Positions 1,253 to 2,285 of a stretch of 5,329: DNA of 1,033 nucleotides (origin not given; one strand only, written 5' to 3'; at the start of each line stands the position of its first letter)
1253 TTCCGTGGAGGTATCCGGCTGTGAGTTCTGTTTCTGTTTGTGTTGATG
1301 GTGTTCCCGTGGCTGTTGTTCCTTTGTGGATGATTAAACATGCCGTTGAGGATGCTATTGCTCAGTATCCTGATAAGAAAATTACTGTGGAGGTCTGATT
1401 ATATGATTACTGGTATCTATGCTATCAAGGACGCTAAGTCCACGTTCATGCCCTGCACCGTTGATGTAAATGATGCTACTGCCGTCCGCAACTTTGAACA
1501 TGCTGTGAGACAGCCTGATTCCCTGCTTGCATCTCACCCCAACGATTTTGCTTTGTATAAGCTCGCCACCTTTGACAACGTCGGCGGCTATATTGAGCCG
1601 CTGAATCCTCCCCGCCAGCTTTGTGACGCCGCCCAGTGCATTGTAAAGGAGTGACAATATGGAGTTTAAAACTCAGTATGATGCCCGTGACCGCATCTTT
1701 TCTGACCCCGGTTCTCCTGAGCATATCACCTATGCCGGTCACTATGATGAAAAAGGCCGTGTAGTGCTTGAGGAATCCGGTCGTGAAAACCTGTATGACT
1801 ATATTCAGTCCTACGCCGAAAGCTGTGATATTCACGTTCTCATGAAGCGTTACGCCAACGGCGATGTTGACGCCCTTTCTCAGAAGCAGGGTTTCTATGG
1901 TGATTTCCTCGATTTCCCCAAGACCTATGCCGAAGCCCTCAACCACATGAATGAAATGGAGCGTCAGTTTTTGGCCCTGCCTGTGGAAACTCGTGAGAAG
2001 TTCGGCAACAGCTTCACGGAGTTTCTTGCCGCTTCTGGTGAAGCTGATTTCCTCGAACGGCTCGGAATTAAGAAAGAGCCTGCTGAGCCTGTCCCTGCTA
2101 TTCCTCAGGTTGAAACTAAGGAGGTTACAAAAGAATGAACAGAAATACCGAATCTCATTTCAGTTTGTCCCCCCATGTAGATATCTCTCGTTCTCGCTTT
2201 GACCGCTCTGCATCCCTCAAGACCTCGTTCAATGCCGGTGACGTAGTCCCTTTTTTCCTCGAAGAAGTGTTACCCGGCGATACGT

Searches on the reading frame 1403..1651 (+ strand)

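Call 5: search_protein_families(library=pfam, proteins=[window:1403-1651:+], max_evalue=1)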
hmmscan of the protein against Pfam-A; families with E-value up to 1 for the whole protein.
window:1403-1651:+ (83 aa): 1 family
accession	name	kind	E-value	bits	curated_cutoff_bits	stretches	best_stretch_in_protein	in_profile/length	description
PF20577.3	Phage_ORF5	-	1.2e-23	83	27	1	5-77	1-74/75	Phage ORF5 protein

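Call 6: search_protein_families(library=phrogs, proteins=[window:1403-1651:+], max_evalue=1)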
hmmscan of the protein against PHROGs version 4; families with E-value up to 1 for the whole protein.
window:1403-1651:+ (83 aa): 3 families
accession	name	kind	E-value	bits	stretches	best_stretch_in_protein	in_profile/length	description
phrog_1670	-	DNA, RNA and nucleotide metabolism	6.6e-28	97.5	1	1-82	1-83/96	DNA binding protein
phrog_35869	-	DNA, RNA and nucleotide metabolism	0.00073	20.5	1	5-76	43-114/130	DNA binding protein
phrog_6443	-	unknown function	0.23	12.5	1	22-60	11-49/96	-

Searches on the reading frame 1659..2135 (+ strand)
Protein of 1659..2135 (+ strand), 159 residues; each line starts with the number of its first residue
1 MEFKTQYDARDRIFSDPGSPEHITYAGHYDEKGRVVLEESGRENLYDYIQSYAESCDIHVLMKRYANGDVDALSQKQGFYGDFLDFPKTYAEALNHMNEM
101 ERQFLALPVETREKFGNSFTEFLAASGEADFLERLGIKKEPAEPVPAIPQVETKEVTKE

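Call 5: search_protein_families(library=pfam, proteins=[window:1659-2135:+], max_evalue=1)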
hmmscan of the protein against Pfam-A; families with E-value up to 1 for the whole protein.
window:1659-2135:+ (159 aa): 2 families
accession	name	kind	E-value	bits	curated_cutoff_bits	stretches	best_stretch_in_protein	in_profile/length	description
PF09675.16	Chlamy_scaf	-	4.9e-38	130.7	25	1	28-146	2-123/134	Chlamydia-phage Chp2 scaffold (Chlamy_scaf)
PF20601.3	DUF6797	-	0.12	13.7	24.9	0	14-38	62-86/96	Domain of unknown function (DUF6797)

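Call 6: search_protein_families(library=phrogs, proteins=[window:1659-2135:+], max_evalue=1)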
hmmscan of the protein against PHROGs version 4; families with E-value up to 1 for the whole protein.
window:1659-2135:+ (159 aa): 4 families
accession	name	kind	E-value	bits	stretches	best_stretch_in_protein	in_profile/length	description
phrog_1642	-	head and packaging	1.5e-43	149.4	1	1-155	4-136/152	virion structural protein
phrog_24439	-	head and packaging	3.8e-07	31.2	1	76-134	3-60/82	virion structural protein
phrog_24309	-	head and packaging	1.4e-06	29.5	1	8-64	7-63/136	virion structural protein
phrog_26084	-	tail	0.64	8.8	1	26-104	2-76/1263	tail length tape measure protein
